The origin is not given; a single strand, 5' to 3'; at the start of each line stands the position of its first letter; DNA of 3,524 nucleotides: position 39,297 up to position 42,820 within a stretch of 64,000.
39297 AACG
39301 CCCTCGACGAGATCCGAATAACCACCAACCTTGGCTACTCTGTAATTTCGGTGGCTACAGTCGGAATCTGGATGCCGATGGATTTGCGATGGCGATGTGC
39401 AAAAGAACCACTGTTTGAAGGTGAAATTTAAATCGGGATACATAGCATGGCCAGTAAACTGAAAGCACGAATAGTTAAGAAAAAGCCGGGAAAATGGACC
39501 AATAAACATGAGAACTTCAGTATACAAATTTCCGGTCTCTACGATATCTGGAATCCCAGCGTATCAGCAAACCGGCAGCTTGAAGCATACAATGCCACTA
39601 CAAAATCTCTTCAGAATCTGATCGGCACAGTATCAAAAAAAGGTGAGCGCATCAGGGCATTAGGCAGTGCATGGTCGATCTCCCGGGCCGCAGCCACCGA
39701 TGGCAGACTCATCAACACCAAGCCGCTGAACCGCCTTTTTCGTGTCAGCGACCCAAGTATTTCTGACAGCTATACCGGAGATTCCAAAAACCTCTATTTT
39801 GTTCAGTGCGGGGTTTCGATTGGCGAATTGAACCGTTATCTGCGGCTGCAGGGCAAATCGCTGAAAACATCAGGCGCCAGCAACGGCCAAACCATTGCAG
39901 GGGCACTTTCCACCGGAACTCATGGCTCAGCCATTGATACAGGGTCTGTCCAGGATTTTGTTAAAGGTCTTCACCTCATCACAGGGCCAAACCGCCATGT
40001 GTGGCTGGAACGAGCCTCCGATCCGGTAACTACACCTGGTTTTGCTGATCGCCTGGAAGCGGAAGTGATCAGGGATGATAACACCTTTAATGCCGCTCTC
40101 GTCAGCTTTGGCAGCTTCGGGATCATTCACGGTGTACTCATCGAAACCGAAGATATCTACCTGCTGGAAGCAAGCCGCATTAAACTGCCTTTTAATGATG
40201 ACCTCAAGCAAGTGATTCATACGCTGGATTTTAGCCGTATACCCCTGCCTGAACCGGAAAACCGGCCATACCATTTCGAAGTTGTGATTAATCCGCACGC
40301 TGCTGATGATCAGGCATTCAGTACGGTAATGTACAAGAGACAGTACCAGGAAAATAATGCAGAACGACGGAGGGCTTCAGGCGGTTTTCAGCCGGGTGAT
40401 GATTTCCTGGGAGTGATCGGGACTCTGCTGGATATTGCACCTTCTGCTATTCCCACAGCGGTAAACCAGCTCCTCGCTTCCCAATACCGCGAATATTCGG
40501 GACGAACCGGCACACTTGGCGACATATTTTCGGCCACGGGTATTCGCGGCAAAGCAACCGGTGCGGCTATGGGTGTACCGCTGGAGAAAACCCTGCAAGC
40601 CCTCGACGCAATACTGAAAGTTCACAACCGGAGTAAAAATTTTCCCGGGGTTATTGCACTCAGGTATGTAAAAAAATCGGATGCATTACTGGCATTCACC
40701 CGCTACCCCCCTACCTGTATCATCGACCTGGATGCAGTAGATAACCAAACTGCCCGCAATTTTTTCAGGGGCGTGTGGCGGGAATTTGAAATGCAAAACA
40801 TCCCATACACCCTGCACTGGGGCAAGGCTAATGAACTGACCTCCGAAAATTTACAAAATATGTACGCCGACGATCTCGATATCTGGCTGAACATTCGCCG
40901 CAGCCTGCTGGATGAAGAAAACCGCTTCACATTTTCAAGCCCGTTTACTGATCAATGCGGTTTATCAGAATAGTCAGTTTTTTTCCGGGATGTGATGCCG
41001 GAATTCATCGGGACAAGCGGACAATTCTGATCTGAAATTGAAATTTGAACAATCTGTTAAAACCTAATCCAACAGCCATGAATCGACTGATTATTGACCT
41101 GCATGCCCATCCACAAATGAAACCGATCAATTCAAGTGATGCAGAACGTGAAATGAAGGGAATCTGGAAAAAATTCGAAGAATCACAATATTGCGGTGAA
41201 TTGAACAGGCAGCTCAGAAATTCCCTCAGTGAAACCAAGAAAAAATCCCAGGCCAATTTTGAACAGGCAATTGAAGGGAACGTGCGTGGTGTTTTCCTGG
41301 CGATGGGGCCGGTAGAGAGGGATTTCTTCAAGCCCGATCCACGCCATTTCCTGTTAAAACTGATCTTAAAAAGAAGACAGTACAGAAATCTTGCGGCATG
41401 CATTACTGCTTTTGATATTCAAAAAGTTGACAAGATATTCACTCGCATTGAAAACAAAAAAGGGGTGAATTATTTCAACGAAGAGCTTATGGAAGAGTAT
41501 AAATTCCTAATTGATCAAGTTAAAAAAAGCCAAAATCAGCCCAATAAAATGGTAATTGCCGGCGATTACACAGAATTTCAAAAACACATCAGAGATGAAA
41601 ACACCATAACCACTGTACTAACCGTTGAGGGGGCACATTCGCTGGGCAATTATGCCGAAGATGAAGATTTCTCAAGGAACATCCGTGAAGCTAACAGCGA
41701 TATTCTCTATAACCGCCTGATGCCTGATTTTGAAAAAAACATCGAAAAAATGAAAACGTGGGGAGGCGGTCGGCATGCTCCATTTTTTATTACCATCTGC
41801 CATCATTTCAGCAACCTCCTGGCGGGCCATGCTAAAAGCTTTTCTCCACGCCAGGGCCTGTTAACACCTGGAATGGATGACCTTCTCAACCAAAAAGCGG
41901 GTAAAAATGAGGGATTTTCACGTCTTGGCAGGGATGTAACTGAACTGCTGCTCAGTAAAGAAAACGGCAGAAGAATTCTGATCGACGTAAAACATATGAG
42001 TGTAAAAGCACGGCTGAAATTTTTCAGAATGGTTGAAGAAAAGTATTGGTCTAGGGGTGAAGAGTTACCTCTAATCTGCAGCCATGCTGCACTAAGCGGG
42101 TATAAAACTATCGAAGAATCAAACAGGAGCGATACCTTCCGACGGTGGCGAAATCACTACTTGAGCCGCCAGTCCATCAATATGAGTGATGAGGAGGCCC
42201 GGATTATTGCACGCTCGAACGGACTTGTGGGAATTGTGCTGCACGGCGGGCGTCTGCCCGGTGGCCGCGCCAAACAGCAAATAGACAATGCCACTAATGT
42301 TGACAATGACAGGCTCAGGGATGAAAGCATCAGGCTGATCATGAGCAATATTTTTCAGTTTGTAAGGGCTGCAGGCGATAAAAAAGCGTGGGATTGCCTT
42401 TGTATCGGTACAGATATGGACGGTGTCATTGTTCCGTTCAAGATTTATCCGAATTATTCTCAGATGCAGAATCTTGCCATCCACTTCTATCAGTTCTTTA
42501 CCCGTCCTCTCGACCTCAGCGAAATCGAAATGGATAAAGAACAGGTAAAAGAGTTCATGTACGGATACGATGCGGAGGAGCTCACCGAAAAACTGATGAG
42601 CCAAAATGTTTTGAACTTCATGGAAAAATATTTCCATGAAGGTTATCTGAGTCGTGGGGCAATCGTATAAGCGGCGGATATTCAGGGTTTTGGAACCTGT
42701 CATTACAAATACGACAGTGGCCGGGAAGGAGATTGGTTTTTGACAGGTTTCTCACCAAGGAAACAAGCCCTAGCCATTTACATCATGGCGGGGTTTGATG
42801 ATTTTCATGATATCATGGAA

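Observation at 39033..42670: Candidate undescribed system: Bor-like lipoprotein, non-covalent ALO-like FAD oxidoreductase and M19-like amidohydrolase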

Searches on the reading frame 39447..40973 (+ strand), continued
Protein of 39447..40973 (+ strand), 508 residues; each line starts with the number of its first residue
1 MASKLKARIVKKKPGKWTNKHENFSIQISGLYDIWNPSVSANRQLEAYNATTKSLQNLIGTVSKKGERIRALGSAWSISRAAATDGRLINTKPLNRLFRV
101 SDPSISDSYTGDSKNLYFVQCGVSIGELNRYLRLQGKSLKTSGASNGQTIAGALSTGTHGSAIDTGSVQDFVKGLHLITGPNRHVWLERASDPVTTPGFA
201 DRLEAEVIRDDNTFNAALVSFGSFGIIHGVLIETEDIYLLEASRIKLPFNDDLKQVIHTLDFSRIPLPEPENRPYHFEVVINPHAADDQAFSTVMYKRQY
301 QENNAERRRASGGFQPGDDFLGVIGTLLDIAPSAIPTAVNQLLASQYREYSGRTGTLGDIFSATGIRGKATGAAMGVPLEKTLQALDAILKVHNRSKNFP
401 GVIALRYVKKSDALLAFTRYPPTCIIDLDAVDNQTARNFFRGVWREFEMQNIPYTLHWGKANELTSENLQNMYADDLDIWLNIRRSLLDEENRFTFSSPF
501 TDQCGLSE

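Call 61: search_protein_families(library=pfam, proteins=[L090:7552-9180:+, L087:7546-11892:+, L097:2033-3283:+], max_evalue=0.01)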
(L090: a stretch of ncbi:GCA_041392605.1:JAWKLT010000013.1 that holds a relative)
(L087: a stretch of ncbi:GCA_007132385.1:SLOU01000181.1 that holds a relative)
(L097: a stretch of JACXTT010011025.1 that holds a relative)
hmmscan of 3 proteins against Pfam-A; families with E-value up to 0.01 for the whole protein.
L090:7552-9180:+ (542 aa): 1 family
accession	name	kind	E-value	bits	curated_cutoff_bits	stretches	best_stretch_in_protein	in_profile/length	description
PF00656.27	Peptidase_C14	-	8.3e-15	55.5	21.4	1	28-156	5-130/233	Caspase domain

L087:7546-11892:+ (1448 aa): 5 families
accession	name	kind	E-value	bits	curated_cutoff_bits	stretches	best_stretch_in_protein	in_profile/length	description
PF00515.34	TPR_1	-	2.4e-10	40.2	27.8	1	1199-1225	1-27/34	Tetratricopeptide repeat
PF13414.12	TPR_11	-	1.5e-07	31.4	26.8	0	1206-1245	1-40/42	TPR repeat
PF07719.23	TPR_2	-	2.9e-06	27.4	27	1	627-658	2-33/34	Tetratricopeptide repeat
PF13424.12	TPR_12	-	1.3e-05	25.7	30.1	0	1310-1345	2-37/77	Tetratricopeptide repeat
PF13432.12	TPR_16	-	0.0005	20.9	32.7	0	1205-1243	3-41/65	Tetratricopeptide repeat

L097:2033-3283:+ (416 aa): 1 family
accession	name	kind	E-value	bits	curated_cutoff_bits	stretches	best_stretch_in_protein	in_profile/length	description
PF09994.14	T6SS_Tle1-like_cat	-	1.1e-71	241.9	27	1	12-284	1-285/287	T6SS, Phospholipase effector Tle1-like, catalytic domain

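Call 65: search_protein_families(library=pfam, alignment_id=A3, max_evalue=0.0001)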
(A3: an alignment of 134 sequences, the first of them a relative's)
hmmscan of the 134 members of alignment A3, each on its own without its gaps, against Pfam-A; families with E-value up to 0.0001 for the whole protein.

A. member 1, L123:9485-10912:+ (475 aa): 0 families

B. families by the number of members that match (of 134 scanned): 176 families (the first 25 are shown)
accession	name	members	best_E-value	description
PF08447.18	PAS_3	3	3e-22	PAS fold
PF02775.26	TPP_enzyme_C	2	8.8e-46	Thiamine pyrophosphate enzyme, C-terminal TPP binding domain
PF08450.18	SGL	2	2.1e-37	SMP-30/Gluconolactonase/LRE-like region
PF13472.12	Lipase_GDSL_2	2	3.9e-28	GDSL-like Lipase/Acylhydrolase family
PF08448.16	PAS_4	2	4.1e-28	PAS fold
PF01797.21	Y1_Tnp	2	1.6e-27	Transposase IS200 like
PF02080.26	TrkA_C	2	1.4e-20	TrkA-C domain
PF00657.28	Lipase_GDSL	2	1.3e-18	GDSL-like Lipase/Acylhydrolase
PF00989.32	PAS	2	3.9e-18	PAS fold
PF02627.25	CMD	2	8.8e-17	Carboxymuconolactone decarboxylase family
PF13426.13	PAS_9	2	3.2e-16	PAS domain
PF00583.31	Acetyltransf_1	2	1e-15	Acetyltransferase (GNAT) family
PF00027.35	cNMP_binding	2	2.6e-12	Cyclic nucleotide-binding domain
PF00196.25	GerE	2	3.2e-12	Bacterial regulatory proteins, luxR family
PF04542.20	Sigma70_r2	2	4.2e-12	Sigma-70 region 2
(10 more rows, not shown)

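Call 88: find_related_loci(query=A2, collection=viral_contigs, flank=6000)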
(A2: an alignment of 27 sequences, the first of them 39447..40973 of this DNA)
Query A2 (508 aa) in viral_contigs; peptide patterns used: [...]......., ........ (x = any residue, [..] = any of these).
42 stretches matched a pattern, but none encodes a relative of the query by tblastn (E <= 1e-3).

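Call 89: search_dna_similar(query=window:39447-40973:+, collection=plasmids, mode=protein, max_evalue=1e-30, max_rows=15)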
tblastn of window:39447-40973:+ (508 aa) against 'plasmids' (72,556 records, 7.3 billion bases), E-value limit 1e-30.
No match.

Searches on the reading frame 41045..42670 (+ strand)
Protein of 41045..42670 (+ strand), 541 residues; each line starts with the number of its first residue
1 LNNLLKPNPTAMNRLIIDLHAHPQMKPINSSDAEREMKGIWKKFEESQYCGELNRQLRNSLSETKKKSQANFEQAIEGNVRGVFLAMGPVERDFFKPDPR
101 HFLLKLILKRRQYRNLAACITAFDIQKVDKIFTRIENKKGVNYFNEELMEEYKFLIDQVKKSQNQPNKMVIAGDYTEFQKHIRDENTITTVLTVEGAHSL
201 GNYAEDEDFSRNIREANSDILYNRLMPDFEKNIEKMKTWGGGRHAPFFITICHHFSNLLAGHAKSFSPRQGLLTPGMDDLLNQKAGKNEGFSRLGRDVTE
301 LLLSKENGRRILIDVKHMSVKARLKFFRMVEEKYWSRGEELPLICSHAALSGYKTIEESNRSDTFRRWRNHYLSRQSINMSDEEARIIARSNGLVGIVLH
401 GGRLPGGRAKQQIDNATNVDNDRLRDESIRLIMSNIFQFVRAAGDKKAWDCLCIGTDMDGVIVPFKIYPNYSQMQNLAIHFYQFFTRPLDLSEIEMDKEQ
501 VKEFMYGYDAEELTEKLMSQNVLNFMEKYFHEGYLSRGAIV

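Call 3: search_protein_families(library=pfam, proteins=[window:41045-42670:+], max_evalue=0.01)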
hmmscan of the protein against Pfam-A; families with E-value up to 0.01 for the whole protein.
window:41045-42670:+ (541 aa): 1 family
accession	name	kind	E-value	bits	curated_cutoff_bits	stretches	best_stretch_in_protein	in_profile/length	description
PF01244.27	Peptidase_M19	-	4.8e-14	52.7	26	1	249-527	135-318/319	Membrane dipeptidase (Peptidase family M19)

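Call 4: search_protein_families(library=ncbifam, proteins=[window:41045-42670:+], max_evalue=0.01)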
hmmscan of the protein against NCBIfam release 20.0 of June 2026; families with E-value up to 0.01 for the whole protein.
window:41045-42670:+ (541 aa): 0 families

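Call 11: find_homologous_proteins(query=window:41078-42670:+)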
Query window:41078-42670:+ (530 aa): 105 proteins with E <= 0.001 among 6988 candidates.
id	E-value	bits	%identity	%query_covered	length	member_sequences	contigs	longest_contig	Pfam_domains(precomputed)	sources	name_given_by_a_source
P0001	0.0e+0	1217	100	100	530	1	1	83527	PF01244.28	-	-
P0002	6.6e-295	997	80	99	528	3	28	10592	PF01244.28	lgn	-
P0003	1.1e-280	950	76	100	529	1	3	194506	PF01244.28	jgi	jgi:microsomal dipeptidase-like Zn-dependent dipeptidase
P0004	2.0e-259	879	71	99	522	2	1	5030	PF01244.28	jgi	-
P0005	9.4e-258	874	69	99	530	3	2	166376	PF01244.28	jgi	jgi:microsomal dipeptidase-like Zn-dependent dipeptidase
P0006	3.7e-250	849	68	99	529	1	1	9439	PF01244.28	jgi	jgi:microsomal dipeptidase-like Zn-dependent dipeptidase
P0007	2.4e-243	826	67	100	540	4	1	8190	PF01244.28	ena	-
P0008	3.7e-224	763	63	98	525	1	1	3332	PF01244.28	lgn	-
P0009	9.4e-221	752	61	98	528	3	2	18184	PF01244.28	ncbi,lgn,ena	-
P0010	3.2e-218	744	60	98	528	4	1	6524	PF01244.28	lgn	-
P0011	2.4e-217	741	60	98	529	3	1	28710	PF01244.28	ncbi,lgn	-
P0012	4.0e-217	740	60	98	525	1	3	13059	PF01244.28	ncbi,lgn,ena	-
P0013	6.0e-216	736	60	99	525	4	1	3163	PF01244.28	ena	-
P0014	1.9e-215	734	61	98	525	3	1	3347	PF01244.28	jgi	-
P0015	1.1e-212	725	60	99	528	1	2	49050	PF01244.28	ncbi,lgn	-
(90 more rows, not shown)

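Call 13: find_related_loci(query=A1, collection=genome_contigs, flank=8000)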
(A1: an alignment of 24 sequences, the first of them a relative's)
Query A1 (530 aa) in genome_contigs; peptide patterns used: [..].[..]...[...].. (x = any residue, [..] = any of these).
250 stretches matched a pattern; 235 encode a relative of the query (tblastn E <= 1e-3); the best 80 are kept; 80 distinct loci.
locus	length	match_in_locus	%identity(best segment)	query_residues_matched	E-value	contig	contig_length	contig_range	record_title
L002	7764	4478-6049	80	1-526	0e+0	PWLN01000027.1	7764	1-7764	MAG: Balneolaceae bacterium isolate CSSed10_244R1 CS-Sed10-C28097, whole genome shotgun sequence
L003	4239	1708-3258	60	5-526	0e+0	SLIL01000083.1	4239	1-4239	MAG: Bacteroidales bacterium isolate CSSed165cm_199 CSSed16-5cm-113730, whole genome shotgun sequence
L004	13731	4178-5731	60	1-524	0e+0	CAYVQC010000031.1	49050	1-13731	MAG TPA_asm: uncultured Bacteroidales bacterium isolate SRP252850_co1_394 genome assembly, contig: NODE_1001_length_4905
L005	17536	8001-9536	57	5-524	0e+0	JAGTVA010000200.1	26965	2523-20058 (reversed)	MAG: Saprospiraceae bacterium isolate SH-MAG116 SH-MAG116_contig_000200, whole genome shotgun sequence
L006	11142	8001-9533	55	5-524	0e+0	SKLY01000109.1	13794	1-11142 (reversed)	MAG: Saprospiraceae bacterium isolate CSSed162cmA_225 CSSed16-2cmA-12960, whole genome shotgun sequence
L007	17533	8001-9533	56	5-524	0e+0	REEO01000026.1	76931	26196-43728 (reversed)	MAG: Saprospirales bacterium isolate PLM2.Bin40 NODE_176_length_76931_cov_8.48957, whole genome shotgun sequence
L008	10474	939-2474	53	5-526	0e+0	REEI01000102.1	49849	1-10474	MAG: Saprospirales bacterium isolate PLM2.Bin24 NODE_539_length_49849_cov_26.3204, whole genome shotgun sequence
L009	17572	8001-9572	43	5-528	7e-143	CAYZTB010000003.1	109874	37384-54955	MAG TPA_asm: uncultured Bacteroidia bacterium isolate SRP128246_co1_513 genome assembly, contig: NODE_87_length_109874_c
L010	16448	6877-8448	41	5-530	1e-130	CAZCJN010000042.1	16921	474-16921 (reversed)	MAG TPA_asm: uncultured Bacteroidia bacterium isolate binchicken_co396_338 genome assembly, contig: NODE_3986_length_169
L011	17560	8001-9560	41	5-530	5e-118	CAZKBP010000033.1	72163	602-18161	MAG TPA_asm: uncultured Cytophagaceae bacterium isolate SRP128890_co1_134 genome assembly, contig: NODE_616_length_72163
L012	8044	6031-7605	38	1-529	1e-108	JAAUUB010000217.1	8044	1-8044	MAG: Microscillaceae bacterium isolate SM2_1_3 NODE_2628_length_8044_cov_2.947076, whole genome shotgun sequence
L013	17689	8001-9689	36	1-528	2e-107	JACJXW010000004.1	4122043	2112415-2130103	MAG: Lewinellaceae bacterium isolate HK-STAS-BACT-22 HK-STAS-BACT-22_4, whole genome shotgun sequence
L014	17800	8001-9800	34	1-530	2e-103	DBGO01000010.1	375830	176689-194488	MAG TPA_asm: Flavobacteriales bacterium UBA852 UBA852_contig_155, whole genome shotgun sequence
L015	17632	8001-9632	35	5-525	1e-99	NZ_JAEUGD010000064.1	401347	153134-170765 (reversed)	Fulvivirga marina strain 29W222 scaffold64, whole genome shotgun sequence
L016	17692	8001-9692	35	1-525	5e-99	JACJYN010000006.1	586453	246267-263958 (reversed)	MAG: Lewinellaceae bacterium isolate HK-STAS-BACT-39 HK-STAS-BACT-39_6, whole genome shotgun sequence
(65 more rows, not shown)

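Call 25: search_protein_families(library=padloc, proteins=[window:41078-42670:+], max_evalue=0.1)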
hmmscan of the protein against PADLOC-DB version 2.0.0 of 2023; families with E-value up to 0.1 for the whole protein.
window:41078-42670:+ (530 aa): 0 families

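Call 27: search_solved_structures(query=A1, max_evalue=0.01, show_alignments=2)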
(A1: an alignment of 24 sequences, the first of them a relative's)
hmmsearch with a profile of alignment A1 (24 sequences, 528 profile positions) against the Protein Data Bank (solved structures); distinct sequences matched with E-value up to 0.01: 2.
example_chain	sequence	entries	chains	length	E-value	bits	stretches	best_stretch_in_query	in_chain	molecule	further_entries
3neh_A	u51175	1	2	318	3.7e-08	35.8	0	274-334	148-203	Renal dipeptidase family protein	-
3lu2_A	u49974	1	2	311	7.2e-08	34.8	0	274-340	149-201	Lmo2462 protein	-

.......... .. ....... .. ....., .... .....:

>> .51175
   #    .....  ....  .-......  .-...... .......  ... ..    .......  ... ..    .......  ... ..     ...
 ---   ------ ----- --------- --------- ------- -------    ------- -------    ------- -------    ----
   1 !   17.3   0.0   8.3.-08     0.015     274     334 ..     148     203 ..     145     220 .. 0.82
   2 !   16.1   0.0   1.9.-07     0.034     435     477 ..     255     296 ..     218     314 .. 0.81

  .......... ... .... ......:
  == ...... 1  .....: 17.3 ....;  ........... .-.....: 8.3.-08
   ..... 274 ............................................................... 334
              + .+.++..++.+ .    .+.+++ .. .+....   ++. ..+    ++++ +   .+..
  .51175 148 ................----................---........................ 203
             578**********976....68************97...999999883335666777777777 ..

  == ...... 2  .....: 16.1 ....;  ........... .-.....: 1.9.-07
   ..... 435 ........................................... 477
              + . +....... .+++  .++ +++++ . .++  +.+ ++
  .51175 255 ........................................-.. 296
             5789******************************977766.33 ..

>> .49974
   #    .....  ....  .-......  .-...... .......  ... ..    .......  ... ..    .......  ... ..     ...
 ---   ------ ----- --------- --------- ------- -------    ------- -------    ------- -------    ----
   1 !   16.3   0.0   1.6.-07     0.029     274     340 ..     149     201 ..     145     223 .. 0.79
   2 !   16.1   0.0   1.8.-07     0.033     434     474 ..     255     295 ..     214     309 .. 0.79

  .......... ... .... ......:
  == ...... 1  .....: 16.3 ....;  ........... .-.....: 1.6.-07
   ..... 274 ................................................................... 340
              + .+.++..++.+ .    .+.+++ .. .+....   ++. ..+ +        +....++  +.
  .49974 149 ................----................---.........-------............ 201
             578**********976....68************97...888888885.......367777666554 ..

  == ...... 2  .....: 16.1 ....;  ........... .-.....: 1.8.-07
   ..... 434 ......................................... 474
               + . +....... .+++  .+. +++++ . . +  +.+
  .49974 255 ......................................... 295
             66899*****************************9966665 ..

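Call 61: search_protein_families(library=pfam, proteins=[L002:6106-6921:-], max_evalue=0.01)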
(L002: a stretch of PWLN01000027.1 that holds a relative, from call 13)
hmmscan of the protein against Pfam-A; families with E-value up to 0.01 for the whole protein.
L002:6106-6921:- (271 aa): 2 families
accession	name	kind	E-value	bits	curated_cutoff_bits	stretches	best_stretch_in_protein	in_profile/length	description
PF01564.23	Spermine_synth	-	2.8e-25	89.4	22.9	1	87-268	11-176/186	Spermine/spermidine synthase domain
PF17284.7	Spermine_synt_N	-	0.00019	21.7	22.1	1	41-74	18-51/53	Spermidine synthase tetramerisation domain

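Call 66: predict_structure(alignment_id=A1)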
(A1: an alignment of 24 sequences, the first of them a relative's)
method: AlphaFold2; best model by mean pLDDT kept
length: 530 residues; sequences in the alignment: 24
mean_pLDDT: 94.3   pTM: 0.93
mean pLDDT of the five models: 94.3, 93.8, 93.3, 93.0, 92.4
residues with pLDDT >= 90: 464; 70-90: 60; 50-70: 3; < 50: 3
segments of 3 or more residues with pLDDT < 50: 528-530
pLDDT, mean of each block of 10 residues (from residue 1): 90 95 96 94 85 91 97 93 90 88 94 95 95 97 98 96 98 96 97 93 94 97 97 97 94 86 84 94 98 96 97 97 96 97 93 89 95 97 96 93 94 96 98 97 94 93 97 97 97 98 98 98 73
secondary structure, 60 per line:
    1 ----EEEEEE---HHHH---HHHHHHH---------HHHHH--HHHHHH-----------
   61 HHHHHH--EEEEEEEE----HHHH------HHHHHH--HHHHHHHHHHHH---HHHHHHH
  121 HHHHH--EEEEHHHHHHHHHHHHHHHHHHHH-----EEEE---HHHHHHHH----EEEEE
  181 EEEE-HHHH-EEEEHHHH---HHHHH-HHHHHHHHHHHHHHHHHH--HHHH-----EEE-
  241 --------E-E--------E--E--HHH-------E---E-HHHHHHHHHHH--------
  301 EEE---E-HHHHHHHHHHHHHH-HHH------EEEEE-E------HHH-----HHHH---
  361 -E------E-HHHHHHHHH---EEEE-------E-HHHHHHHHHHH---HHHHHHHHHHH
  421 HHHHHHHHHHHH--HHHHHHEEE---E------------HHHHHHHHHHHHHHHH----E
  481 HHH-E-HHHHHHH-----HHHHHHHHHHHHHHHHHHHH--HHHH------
elements in order: E5-10 H14-17 H21-27 H37-41 H44-49 H61-66 E69-76 H81-84 H91-96 H99-110 H114-125 E128-131 H132-151 E157-160 H164-171 E176-184 H186-189 E191-194 H195-198 H202-206 H208-225 H228-231 E237-239 H282-292 E301-303 H309-322 E333-337 H354-357 H371-379 E383-386 H396-406 H410-432 H435-440 E441-443 H460-475 H487-493 H499-518 H521-524

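Call 72: fold_search(model_id=the predicted structure, library=pdb)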
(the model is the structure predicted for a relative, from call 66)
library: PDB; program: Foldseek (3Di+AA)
matches with E <= 10: 392; with E <= 0.001: 22
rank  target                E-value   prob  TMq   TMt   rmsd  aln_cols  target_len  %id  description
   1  9h0b_B                2.8e-13  1.00  0.48  0.66   7.8       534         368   13  Crystal structure of the Porcine Hemagglutinating Encephalomyelitis Virus (PHEV) receptor binding domain in complex wi (released 2025-08-06)
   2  5lx7                  5.2e-13  1.00  0.45  0.62   8.6       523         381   13  Cys-Gly dipeptidase GliJ mutant D38N (released 2017-05-31)
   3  5lwz_B                7.6e-13  1.00  0.45  0.61   8.6       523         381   13  Cys-Gly dipeptidase GliJ (space group C2) (released 2017-05-31)
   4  5lwz_A                1.3e-12  1.00  0.46  0.62   7.8       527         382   13  Cys-Gly dipeptidase GliJ (space group C2) (released 2017-05-31)
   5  3b40                  1.7e-12  1.00  0.44  0.57   9.5       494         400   14  Crystal structure of the probable dipeptidase PvdM from Pseudomonas aeruginosa (released 2007-11-06)
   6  3itc                  1.8e-12  1.00  0.44  0.59  10.8       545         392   12  Crystal structure of Sco3058 with bound citrate and glycerol (released 2010-02-02)
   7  3s2j                  2.5e-12  1.00  0.42  0.55  12.5       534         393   12  Crystal structure of dipeptidase from Streptomyces coelicolor complexed with phosphinate pseudodipeptide L-Leu-D-Ala (released 2011-06-22)
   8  3id7                  3.3e-12  1.00  0.41  0.54  12.9       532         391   14  Crystal structure of renal dipeptidase from Streptomyces coelicolor A3(2) (released 2010-01-12)
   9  5lx1                  3.9e-12  1.00  0.45  0.61   8.7       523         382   14  Cys-Gly dipeptidase GliJ mutant D304A (released 2017-05-31)
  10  5lx4                  7.1e-12  1.00  0.47  0.63   8.1       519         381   14  Cys-Gly dipeptidase GliJ mutant D38H (released 2017-05-31)
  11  1itq_A                8.4e-12  1.00  0.46  0.64   8.0       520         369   12  HUMAN RENAL DIPEPTIDASE (released 2002-08-28)
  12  3fdg_B                1.2e-11  1.00  0.44  0.65   8.6       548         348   15  The crystal structure of the dipeptidase AC, Metallo peptidase. MEROPS family M19 (released 2008-12-23)
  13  3ly0_B                1.5e-11  1.00  0.47  0.68   7.9       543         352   15  Crystal structure of metallo peptidase from Rhodobacter sphaeroides liganded with phosphinate mimic of dipeptide L-Ala (released 2010-03-09)
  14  3fdg_A                2.0e-11  1.00  0.45  0.68   8.3       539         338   14  The crystal structure of the dipeptidase AC, Metallo peptidase. MEROPS family M19 (released 2008-12-23)
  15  3lu2_A                3.5e-11  1.00  0.45  0.73   6.5       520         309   14  Structure of lmo2462, a Listeria monocytogenes amidohydrolase family putative dipeptidase (released 2010-03-09)
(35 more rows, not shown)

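Call 83: find_encoding_contigs(protein=P0006, flank=6000, max_places=1)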
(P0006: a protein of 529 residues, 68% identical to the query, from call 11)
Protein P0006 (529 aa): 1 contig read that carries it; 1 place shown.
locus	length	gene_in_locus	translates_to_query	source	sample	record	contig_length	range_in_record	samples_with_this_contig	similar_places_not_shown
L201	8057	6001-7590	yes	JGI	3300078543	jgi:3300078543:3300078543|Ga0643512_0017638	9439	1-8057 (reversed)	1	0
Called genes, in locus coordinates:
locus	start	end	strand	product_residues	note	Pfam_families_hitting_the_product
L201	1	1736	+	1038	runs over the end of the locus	?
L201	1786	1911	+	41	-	-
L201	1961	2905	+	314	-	PF03167:UDG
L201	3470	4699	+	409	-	-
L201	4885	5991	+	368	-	PF09994:T6SS_Tle1-like_cat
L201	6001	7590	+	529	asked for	PF01244:Peptidase_M19 (faint)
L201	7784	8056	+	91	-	?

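Call 84: find_encoding_contigs(protein=P0007, flank=6000, max_places=1)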
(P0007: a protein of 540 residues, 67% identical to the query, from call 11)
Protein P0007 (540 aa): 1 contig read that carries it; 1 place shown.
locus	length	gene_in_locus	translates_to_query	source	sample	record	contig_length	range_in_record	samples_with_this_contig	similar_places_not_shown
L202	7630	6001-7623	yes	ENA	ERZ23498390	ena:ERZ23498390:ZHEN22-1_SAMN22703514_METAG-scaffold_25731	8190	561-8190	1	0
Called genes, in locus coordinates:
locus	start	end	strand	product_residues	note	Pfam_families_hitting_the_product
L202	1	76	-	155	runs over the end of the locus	-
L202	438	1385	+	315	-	PF00248:Aldo_ket_red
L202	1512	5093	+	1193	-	PF07969:Amidohydro_3, PF01979:Amidohydro_1, PF17816:PDZ_4, PF03572:Peptidase_S41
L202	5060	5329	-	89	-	-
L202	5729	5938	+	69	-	-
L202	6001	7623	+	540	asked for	PF01244:Peptidase_M19 (faint)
